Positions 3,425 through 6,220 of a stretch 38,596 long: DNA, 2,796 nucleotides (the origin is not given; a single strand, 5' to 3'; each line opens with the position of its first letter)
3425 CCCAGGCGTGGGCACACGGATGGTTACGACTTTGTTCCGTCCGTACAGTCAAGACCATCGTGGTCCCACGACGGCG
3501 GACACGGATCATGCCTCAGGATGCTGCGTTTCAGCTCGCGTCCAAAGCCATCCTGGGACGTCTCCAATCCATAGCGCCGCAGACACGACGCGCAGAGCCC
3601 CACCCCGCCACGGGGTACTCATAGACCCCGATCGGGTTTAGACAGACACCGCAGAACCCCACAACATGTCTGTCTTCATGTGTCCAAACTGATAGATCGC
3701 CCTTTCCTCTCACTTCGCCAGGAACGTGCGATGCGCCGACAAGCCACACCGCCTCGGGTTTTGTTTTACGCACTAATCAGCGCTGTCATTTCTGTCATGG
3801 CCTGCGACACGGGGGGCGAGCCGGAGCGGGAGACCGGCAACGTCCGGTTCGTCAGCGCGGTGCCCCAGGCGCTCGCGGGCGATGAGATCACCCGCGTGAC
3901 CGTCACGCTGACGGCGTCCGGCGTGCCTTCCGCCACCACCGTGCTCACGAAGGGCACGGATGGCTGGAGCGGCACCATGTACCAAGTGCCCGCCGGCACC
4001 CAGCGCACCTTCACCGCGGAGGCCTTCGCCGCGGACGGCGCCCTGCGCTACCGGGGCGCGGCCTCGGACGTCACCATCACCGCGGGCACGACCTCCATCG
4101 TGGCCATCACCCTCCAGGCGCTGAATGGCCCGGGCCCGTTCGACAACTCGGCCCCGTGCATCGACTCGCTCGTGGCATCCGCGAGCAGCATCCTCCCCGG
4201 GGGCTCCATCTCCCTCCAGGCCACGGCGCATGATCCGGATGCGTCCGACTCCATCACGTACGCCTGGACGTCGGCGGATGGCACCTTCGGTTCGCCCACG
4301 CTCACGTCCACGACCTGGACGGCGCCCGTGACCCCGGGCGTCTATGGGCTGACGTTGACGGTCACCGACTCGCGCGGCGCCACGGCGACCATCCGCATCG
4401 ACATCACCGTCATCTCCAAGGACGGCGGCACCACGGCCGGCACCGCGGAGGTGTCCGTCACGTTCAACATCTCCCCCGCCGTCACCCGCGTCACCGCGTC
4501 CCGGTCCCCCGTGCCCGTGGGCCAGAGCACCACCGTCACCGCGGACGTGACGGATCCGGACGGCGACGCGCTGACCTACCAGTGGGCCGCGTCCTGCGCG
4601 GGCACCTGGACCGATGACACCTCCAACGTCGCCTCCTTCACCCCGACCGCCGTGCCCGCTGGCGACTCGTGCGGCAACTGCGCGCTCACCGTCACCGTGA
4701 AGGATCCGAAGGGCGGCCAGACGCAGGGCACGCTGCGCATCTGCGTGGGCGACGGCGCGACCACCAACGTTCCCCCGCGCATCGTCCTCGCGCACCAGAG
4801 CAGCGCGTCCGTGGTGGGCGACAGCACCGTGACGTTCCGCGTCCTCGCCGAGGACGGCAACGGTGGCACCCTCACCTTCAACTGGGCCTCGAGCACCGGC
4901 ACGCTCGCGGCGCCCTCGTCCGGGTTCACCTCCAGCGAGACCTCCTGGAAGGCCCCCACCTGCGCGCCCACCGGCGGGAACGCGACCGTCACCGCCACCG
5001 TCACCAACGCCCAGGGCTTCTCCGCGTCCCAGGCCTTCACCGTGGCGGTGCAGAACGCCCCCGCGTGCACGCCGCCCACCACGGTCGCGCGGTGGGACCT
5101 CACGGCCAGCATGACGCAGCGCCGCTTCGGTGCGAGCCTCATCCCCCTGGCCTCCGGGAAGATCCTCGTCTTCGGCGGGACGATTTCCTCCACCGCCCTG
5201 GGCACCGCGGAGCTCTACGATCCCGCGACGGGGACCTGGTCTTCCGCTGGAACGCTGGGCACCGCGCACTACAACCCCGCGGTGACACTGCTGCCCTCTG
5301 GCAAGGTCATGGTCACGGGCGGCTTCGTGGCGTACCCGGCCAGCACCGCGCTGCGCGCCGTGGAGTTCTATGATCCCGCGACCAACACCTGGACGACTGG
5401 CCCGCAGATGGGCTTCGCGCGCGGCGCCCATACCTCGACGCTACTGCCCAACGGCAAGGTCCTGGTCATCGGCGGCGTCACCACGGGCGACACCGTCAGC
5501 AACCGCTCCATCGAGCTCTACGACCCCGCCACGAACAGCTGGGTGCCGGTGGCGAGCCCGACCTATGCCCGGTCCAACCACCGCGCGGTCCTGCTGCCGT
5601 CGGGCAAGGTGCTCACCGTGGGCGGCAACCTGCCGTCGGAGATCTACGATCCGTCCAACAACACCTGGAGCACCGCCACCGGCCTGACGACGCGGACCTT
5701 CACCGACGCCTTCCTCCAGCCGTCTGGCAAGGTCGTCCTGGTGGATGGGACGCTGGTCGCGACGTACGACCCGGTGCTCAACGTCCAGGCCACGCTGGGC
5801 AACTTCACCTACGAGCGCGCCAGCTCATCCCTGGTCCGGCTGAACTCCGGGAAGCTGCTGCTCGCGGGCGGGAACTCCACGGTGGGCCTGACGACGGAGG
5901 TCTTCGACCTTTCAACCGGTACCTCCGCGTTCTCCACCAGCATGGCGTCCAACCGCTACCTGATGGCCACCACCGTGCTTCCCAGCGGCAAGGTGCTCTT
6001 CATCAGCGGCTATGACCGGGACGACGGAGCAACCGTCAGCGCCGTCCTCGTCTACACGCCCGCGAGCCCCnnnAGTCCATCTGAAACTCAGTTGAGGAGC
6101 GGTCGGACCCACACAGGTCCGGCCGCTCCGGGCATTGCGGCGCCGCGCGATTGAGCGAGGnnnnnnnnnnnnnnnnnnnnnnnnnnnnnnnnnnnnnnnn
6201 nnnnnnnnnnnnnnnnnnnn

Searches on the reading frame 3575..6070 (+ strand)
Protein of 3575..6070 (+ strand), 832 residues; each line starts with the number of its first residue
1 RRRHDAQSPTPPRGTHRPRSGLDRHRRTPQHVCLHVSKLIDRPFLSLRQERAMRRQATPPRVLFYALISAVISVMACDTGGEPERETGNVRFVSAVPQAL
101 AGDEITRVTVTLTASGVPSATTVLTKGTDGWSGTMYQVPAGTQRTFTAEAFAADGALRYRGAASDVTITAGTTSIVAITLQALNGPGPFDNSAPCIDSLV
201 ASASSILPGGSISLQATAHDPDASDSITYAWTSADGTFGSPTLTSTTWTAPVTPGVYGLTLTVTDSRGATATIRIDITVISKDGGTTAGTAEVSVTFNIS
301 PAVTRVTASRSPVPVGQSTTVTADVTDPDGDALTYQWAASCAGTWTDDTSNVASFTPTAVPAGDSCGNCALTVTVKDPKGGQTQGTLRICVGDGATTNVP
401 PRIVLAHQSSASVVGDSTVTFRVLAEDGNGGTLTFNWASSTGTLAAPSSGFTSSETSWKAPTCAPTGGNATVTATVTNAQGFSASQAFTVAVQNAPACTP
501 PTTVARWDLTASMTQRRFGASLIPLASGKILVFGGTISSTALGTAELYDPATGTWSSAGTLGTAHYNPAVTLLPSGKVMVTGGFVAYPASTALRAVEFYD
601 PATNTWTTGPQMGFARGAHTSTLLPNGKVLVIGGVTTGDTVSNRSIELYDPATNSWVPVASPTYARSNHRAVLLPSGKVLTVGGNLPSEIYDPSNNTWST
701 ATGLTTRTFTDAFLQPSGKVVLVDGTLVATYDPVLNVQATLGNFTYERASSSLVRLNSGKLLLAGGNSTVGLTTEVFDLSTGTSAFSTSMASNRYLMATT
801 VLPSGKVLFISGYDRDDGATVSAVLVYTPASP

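Call 9: search_protein_families(library=pfam, proteins=[window:3575-6070:+], max_evalue=0.00001)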
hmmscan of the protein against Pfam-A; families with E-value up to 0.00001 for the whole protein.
window:3575-6070:+ (832 aa): 14 families
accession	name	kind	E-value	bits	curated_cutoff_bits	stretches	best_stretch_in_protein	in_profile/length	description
PF13964.12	Kelch_6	-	3.4e-29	100.3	25.3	2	571-614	7-48/50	Kelch motif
PF01344.31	Kelch_1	-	5.7e-29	99.7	20.1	2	528-561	12-45/46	Kelch motif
PF13418.12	Kelch_4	-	2e-23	82.5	21.6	1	517-561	2-47/49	Galactose oxidase, central domain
PF07646.21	Kelch_2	-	2.3e-22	78.2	21.3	0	618-662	4-47/48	Kelch motif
PF25210.1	Kelch_FKB95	-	5.7e-16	59.4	70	1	591-707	55-171/268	FKB95, Kelch-repeats domain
PF24981.1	Beta-prop_ATRN-LZTR1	-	1.9e-13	50.8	50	1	512-688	35-223/289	Attractin/LZTR1 beta-propeller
PF17963.7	Big_9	-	2.5e-13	51.1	23.6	1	313-389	13-88/89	Bacterial Ig domain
PF22352.2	K319L-like_PKD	-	2.6e-13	50.2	27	1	207-279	9-84/84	K319L-like, PKD domain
PF24681.1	Kelch_KLHDC2_KLHL20_DRC7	-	1.1e-12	48.2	50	1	513-684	47-221/221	KLHDC2/KLHL20/DRC7 Kelch-repeats domain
PF00801.26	PKD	-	2.5e-12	47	23.5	1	306-386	4-76/80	PKD domain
PF13415.12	Kelch_3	-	5.3e-11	42.9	22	0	528-572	2-47/48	Galactose oxidase, central domain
PF18911.6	PKD_4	-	2.7e-10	40.6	27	1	191-279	1-85/85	PKD domain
PF24996.1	NANM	-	2.6e-06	27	45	0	622-776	59-216/350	N-acetylneuraminate epimerase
PF07250.17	Glyoxal_oxid_N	-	3.7e-06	26.8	37.5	0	560-636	62-137/243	Glyoxal oxidase N-terminus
